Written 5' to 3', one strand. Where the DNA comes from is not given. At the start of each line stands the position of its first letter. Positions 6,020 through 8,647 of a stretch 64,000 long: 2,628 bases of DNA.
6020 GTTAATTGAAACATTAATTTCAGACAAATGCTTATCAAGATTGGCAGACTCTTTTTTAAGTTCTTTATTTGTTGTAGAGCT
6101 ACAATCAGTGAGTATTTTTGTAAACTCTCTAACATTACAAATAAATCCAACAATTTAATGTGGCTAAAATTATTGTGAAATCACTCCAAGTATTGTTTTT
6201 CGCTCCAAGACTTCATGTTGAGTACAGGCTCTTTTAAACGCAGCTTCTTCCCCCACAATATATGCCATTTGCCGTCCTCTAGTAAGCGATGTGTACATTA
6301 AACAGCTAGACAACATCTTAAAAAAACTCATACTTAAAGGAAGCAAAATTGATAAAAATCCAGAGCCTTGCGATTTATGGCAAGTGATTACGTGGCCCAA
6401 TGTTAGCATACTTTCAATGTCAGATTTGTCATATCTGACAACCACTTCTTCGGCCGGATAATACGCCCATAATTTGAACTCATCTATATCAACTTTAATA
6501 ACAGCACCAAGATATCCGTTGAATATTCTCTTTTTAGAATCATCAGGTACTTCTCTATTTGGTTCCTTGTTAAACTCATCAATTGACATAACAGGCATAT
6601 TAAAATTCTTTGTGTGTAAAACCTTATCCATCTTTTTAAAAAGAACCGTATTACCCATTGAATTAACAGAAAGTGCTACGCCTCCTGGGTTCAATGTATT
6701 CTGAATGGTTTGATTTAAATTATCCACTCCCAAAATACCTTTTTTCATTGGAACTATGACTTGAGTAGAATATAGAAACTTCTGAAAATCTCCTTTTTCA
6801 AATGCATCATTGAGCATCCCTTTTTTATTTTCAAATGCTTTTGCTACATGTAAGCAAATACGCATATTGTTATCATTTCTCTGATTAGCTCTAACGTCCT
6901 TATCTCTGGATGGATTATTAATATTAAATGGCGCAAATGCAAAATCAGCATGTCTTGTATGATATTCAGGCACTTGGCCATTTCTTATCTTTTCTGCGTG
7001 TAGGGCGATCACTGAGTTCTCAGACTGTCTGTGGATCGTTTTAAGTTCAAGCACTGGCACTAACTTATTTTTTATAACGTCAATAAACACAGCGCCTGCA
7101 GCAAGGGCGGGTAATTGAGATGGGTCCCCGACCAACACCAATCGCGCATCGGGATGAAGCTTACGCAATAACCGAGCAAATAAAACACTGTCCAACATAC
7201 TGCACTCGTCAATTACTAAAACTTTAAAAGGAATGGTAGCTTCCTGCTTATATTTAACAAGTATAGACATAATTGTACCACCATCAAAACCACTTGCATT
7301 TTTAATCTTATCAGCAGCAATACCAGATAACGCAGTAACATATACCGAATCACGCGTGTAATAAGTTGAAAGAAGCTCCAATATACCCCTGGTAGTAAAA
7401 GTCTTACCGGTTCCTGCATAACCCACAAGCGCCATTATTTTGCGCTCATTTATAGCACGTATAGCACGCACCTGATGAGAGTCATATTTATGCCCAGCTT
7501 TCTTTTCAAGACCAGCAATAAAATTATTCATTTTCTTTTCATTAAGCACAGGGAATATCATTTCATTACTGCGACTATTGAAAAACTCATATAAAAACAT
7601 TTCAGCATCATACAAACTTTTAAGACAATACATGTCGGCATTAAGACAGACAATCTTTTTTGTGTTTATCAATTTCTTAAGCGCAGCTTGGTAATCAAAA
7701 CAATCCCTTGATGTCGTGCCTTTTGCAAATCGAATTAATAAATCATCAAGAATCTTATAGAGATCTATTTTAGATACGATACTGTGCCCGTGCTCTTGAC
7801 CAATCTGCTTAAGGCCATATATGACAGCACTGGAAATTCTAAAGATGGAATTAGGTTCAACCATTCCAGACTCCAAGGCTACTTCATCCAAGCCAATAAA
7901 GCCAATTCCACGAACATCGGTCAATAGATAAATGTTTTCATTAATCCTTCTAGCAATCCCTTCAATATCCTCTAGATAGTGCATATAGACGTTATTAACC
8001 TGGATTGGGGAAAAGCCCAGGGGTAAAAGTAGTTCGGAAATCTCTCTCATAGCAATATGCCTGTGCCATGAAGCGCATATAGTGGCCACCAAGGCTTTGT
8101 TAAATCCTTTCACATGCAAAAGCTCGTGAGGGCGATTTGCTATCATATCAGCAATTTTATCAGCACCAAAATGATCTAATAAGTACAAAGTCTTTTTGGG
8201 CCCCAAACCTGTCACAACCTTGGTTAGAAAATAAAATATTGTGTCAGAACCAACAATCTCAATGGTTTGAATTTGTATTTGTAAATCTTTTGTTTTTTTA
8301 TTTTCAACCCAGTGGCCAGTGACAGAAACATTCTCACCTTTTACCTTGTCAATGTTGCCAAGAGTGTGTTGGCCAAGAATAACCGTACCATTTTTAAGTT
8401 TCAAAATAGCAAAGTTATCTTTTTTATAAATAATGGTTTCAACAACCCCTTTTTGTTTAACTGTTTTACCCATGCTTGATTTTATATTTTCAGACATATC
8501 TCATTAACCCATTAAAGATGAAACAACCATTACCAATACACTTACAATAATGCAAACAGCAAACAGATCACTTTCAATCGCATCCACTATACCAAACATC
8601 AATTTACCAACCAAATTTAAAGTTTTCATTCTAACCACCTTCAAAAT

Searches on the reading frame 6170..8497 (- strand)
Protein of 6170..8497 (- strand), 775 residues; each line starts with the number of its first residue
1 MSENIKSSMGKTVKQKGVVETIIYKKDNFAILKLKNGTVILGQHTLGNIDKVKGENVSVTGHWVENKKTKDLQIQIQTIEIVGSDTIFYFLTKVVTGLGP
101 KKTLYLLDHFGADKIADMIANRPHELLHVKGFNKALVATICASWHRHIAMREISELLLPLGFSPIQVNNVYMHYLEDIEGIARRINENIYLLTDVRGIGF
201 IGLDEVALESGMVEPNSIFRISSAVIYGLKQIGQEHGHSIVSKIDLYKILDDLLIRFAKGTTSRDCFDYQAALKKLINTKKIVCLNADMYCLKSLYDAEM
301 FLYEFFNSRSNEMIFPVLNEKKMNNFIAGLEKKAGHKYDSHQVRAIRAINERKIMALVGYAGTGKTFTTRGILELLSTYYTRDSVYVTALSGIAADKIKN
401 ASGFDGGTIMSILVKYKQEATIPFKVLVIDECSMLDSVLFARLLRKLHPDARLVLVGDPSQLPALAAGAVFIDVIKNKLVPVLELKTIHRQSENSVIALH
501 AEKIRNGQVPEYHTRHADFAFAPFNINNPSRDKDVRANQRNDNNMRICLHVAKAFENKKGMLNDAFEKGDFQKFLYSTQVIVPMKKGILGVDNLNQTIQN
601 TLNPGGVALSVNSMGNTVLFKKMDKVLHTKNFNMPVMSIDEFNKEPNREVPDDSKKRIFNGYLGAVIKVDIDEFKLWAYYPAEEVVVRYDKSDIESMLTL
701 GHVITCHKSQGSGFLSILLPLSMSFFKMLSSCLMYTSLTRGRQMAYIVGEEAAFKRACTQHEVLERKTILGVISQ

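Call 10: search_protein_families(library=pfam, proteins=[window:6170-8497:-], max_evalue=0.01)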
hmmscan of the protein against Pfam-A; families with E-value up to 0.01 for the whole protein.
window:6170-8497:- (775 aa): 13 families
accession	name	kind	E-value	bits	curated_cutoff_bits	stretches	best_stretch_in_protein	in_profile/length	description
PF13604.12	AAA_30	-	5e-34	118.1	27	1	338-512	2-176/191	AAA domain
PF13245.12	AAA_19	-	1.1e-22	81.1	25.1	1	342-464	1-131/134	AAA domain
PF14490.11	HHH_RecD2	-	3.3e-15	56.2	27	1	149-239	4-91/92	ATP-dependent RecD2 DNA helicase HHH domain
PF13086.12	AAA_11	-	4.5e-09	36.9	27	1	419-465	210-253/257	AAA domain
PF18335.7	SH3_13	-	9.3e-07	29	41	1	594-676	1-61/65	ATP-dependent RecD-like DNA helicase SH3 domain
PF01443.25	Viral_helicase1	-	1.4e-06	28.7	21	1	359-465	5-100/228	Viral superfamily 1 RNA helicase core domain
PF05970.20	PIF1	-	2.2e-06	27.9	25.9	1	350-446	20-125/223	PIF1-like helicase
PF13538.12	UvrD_C_2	-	4.5e-06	26.9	27.4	1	701-748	2-52/52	UvrD-like helicase C-terminal domain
PF02562.22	PhoH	-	2.8e-05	24.1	27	0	340-369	7-36/205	PhoH-like protein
PF13401.12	AAA_22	-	9.6e-05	23.1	27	1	351-460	4-125/130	AAA domain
PF14520.12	HHH_5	-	0.00018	22.4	27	1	91-144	4-55/57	Helix-hairpin-helix domain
PF07728.20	AAA_5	-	0.0003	21.2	22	1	357-455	4-98/139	AAA domain (dynein-related subfamily)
PF23139.1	OB_YrrC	-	0.0099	16.2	27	0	15-68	4-61/76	ATP-dependent DNA helicase YrrC, OB-fold domain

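Call 11: search_dna_similar(query=window:6170-8497:-, collection=phages, mode=protein)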
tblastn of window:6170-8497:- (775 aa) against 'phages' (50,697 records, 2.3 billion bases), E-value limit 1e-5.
Records with a match: 171; places in all: 173; records where one place covers at least 80% of the query: 59.
Best place of each record, by identity: <60% 171.
By first word of the organism name: Bacillus 35; Bacteriophage 27; Lactococcus 22; Enterococcus 14; Aeromonas 13; Escherichia 7; Staphylococcus 6; Listeria 6; Enterocloster 6; Enterobacteria 5; and 17 more.
By host as written in the record: - 42; Lactococcus lactis 17; Bacillus anthracis Sterne 10; Bacillus anthracis 7; Aeromonas salmonicida 7; Listeria monocytogenes 6; Bacillus cereus 6; Enterococcus faecalis ATCC 700802 / V583 4; and 47 more.
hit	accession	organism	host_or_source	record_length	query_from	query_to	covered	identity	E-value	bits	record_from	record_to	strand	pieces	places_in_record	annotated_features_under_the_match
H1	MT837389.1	Bacteriophage sp.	human fecal samples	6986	5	772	99%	26.9%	1e-44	179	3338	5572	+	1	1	record has no annotation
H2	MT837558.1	Bacteriophage sp.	human fecal samples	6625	16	721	91%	28.4%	2e-48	191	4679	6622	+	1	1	record has no annotation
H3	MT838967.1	Bacteriophage sp.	human fecal samples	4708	12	750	95%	27.1%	2e-43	176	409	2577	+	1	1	record has no annotation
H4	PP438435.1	Dolichospermum phage Dfl-JY45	Dolichospermum flos-aquae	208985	4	770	99%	25.3%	2e-45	182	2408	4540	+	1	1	hypothetical protein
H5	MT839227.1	Bacteriophage sp.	human fecal samples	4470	14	769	98%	25.6%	1e-42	173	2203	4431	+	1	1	record has no annotation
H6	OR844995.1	Staphylococcus phage SA 1306 Kay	Staphylococcus aureus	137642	16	754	95%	26.1%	5e-46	184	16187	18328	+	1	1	record has no annotation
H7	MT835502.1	Bacteriophage sp.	human fecal samples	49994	53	754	91%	27.1%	2e-43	176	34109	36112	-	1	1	record has no annotation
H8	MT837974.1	Bacteriophage sp.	human fecal samples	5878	16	749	95%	25.9%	2e-43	176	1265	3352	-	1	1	record has no annotation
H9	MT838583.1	Bacteriophage sp.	human fecal samples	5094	16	756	96%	25.4%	2e-33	144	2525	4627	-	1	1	record has no annotation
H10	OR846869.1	Listeria phage LM 4-11-1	Listeria monocytogenes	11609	87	770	88%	26.6%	5e-42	171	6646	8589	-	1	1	record has no annotation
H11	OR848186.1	Listeria phage LM 4-14-1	Listeria monocytogenes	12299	87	770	88%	26.6%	5e-42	171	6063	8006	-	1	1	record has no annotation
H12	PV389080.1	Mammaliicoccus phage phi127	Mammaliicoccus sciuri Dog127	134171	113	775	86%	27.1%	3e-41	169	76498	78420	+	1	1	exonuclease V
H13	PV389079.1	Mammaliicoccus phage phi116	Mammaliicoccus sciuri Dog116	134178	113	775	86%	27.1%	3e-41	169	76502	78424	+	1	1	exonuclease V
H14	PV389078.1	Mammaliicoccus phage phi36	Mammaliicoccus sciuri Dog036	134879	74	771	90%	25.7%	2e-41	170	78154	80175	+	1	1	exonuclease V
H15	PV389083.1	Mammaliicoccus phage phi6255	Mammaliicoccus sciuri IVB6255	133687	113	775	86%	26.8%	2e-40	167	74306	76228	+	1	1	exonuclease V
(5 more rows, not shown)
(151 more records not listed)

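Call 18: find_related_loci(query=window:6170-8497:-, collection=viral_contigs, flank=8000)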
Query window:6170-8497:- (775 aa) in viral_contigs; peptide patterns used: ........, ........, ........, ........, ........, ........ (x = any residue, [..] = any of these).
10 stretches matched a pattern, but none encodes a relative of the query by tblastn (E <= 1e-3).

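Call 20: find_encoding_contigs(protein=window:6170-8497:-, flank=5000, max_places=10)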
Protein window:6170-8497:- (775 aa): no gene with exactly this product is on record in the collection.

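Call 24: find_related_loci(query=window:6170-8497:-, collection=metagenome_contigs, flank=7000)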
Query window:6170-8497:- (775 aa) in metagenome_contigs; peptide patterns used: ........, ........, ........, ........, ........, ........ (x = any residue, [..] = any of these).
173 stretches matched a pattern, but none encodes a relative of the query by tblastn (E <= 1e-3).

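Call 25: find_homologous_proteins(query=window:6170-8497:-, max_evalue=1e-20)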
Query window:6170-8497:- (775 aa): 287 proteins with E <= 1e-20 among 8000 candidates; the best 120 are listed.
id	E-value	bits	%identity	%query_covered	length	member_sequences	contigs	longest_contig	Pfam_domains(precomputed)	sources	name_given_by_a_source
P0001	0.0e+0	1742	100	100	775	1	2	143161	PF13538.13,PF13086.13,PF05970.21,PF01443.25,PF13604.13,PF13245.13,PF18335.8,PF14490.12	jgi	jgi:exodeoxyribonuclease V alpha subunit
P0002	0.0e+0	1344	75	100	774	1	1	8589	PF13538.13,PF13086.13,PF14520.13,PF13604.13,PF13245.13,PF18335.8,PF14490.12,PF02562.23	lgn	-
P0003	3.5e-227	774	47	98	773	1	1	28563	PF13538.13,PF13086.13,PF05970.21,PF14520.13,PF01443.25,PF13604.13,PF13245.13,PF18335.8,PF14490.12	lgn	-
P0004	6.5e-220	750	47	99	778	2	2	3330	PF13538.13,PF13086.13,PF14520.13,PF01443.25,PF13604.13,PF13245.13,PF18335.8,PF13401.13,PF14490.12,PF00633.30,PF02562.23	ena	-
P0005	3.2e-139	484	36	98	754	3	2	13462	PF13538.13,PF05970.21,PF14520.13,PF01443.25,PF13604.13,PF13245.13,PF23139.2,PF18335.8,PF14490.12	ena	-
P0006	9.7e-138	479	33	98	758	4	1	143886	PF13538.13,PF05970.21,PF14520.13,PF01443.25,PF13604.13,PF13245.13,PF23139.2,PF18335.8,PF14490.12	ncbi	ncbi:SF1B family DNA helicase RecD2 [Hydrogenimonas sp.]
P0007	5.8e-137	476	36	98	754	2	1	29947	PF13538.13,PF13086.13,PF05970.21,PF14520.13,PF01443.25,PF13604.13,PF13245.13,PF23139.2,PF18335.8,PF14490.12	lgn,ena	-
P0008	1.2e-136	475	33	98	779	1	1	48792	PF13538.13,PF05970.21,PF14520.13,PF01443.25,PF13604.13,PF13245.13,PF23139.2,PF18335.8,PF14490.12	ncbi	-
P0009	3.9e-135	470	34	98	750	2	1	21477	PF13538.13,PF14520.13,PF01443.25,PF13604.13,PF13245.13,PF23139.2,PF18335.8,PF14490.12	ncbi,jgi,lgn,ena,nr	ncbi:MAG: hypothetical protein DSY46_00750 [Hydrogenimonas sp.]|nr:MAG: hypothetical protein DSY46_0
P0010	4.9e-135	470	35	98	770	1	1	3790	PF13538.13,PF05970.21,PF14520.13,PF01443.25,PF13604.13,PF13245.13,PF23139.2,PF18335.8,PF14490.12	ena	-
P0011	5.7e-135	470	34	98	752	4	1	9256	PF13538.13,PF05970.21,PF14520.13,PF01443.25,PF13604.13,PF13245.13,PF23139.2,PF18335.8,PF14490.12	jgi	-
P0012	2.8e-134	467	36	98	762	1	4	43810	PF13538.13,PF05970.21,PF14520.13,PF01443.25,PF13604.13,PF13245.13,PF23139.2,PF18335.8,PF14490.12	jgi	-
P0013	1.3e-133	465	35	98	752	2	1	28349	PF13538.13,PF14520.13,PF01443.25,PF13604.13,PF13245.13,PF23139.2,PF18335.8,PF14490.12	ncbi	ncbi:AAA family ATPase [Hydrogenimonas sp.]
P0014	8.4e-133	462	34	98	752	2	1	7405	PF13538.13,PF14520.13,PF01443.25,PF13604.13,PF13245.13,PF23139.2,PF18335.8,PF14490.12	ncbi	-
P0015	1.4e-132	462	34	97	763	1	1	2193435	PF13538.13,PF05970.21,PF14520.13,PF01443.25,PF13604.13,PF13245.13,PF23139.2,PF18335.8,PF14490.12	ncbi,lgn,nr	ncbi:RecD-like DNA helicase YrrC [Hydrogenimonas sp.]|nr:RecD-like DNA helicase YrrC [Hydrogenimonas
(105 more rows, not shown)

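Call 26: find_encoding_contigs(protein=P0001, flank=6000, max_places=6)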
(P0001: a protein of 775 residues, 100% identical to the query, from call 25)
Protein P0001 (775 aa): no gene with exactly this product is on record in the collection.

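Call 27: find_encoding_contigs(protein=P0002, flank=8000, max_places=6)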
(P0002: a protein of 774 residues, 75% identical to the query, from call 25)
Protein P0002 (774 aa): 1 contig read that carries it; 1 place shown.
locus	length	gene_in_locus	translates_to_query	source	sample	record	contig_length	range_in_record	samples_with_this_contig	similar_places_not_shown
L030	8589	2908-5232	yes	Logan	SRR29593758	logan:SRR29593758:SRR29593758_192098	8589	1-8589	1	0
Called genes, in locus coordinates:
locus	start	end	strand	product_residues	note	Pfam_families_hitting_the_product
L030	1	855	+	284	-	?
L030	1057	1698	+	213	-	-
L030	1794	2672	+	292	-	-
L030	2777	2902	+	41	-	-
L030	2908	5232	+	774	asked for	PF14520:HHH_5, PF02562:PhoH (faint), PF14490:HHH_RecD2, PF13086:AAA_11 (faint), PF13604:AAA_30, PF13245:AAA_19, PF18335:SH3_13 (weak), PF13538:UvrD_C_2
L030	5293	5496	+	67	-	-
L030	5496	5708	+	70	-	-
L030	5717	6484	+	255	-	-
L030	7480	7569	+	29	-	-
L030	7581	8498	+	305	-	PF26125:AcrVA2-like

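Call 28: find_encoding_contigs(protein=P0003, flank=10000, max_places=6)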
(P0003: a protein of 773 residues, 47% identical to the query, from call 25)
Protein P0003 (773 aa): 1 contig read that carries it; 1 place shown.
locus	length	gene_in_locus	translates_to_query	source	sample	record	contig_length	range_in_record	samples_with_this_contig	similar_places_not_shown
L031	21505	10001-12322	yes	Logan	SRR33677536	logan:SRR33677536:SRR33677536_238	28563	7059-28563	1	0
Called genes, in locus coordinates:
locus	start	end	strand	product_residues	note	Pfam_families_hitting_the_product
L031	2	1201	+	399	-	PF13155:Toprim_2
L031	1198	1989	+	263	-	-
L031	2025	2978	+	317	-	-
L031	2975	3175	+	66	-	-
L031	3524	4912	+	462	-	PF18818:MPTase-PolyVal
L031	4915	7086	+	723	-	PF04542:Sigma70_r2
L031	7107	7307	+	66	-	-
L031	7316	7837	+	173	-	PF07486:Hydrolase_2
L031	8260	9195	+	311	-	-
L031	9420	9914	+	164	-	PF07486:Hydrolase_2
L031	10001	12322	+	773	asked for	PF14520:HHH_5 (weak), PF14490:HHH_RecD2, PF05970:PIF1 (faint), PF13086:AAA_11 (faint), PF13245:AAA_19, PF13604:AAA_30, PF18335:SH3_13, PF13538:UvrD_C_2, +1 more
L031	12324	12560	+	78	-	-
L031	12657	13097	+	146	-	PF00436:SSB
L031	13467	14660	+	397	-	PF14338:Mrr_N, PF01555:N6_N4_Mtase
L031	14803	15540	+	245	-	-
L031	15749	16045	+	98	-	-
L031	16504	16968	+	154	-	-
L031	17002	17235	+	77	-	-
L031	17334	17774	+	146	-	-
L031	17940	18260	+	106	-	-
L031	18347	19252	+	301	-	-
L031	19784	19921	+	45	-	-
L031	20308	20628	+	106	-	-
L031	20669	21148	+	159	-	-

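Call 65: list_cluster_members(proteins=[P0001, P0121, P0002, P0003, P0004])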
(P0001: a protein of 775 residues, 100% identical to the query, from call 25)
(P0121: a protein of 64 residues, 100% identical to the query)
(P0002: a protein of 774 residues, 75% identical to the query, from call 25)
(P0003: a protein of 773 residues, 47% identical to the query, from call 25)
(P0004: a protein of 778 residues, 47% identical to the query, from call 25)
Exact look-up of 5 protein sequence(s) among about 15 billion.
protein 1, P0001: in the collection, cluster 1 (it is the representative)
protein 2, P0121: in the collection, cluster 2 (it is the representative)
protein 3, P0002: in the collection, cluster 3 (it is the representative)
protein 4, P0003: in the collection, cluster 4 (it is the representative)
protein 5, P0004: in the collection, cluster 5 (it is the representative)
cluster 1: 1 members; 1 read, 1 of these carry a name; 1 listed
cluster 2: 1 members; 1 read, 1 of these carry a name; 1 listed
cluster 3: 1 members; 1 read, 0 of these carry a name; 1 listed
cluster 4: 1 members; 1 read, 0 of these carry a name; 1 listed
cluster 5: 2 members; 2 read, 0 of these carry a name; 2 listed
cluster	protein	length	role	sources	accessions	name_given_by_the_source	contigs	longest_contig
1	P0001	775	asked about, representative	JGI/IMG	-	exodeoxyribonuclease V alpha subunit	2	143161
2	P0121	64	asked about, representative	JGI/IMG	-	hypothetical protein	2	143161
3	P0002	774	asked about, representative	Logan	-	-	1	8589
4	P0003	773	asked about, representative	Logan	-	-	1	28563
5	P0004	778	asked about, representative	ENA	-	-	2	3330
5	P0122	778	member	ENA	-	-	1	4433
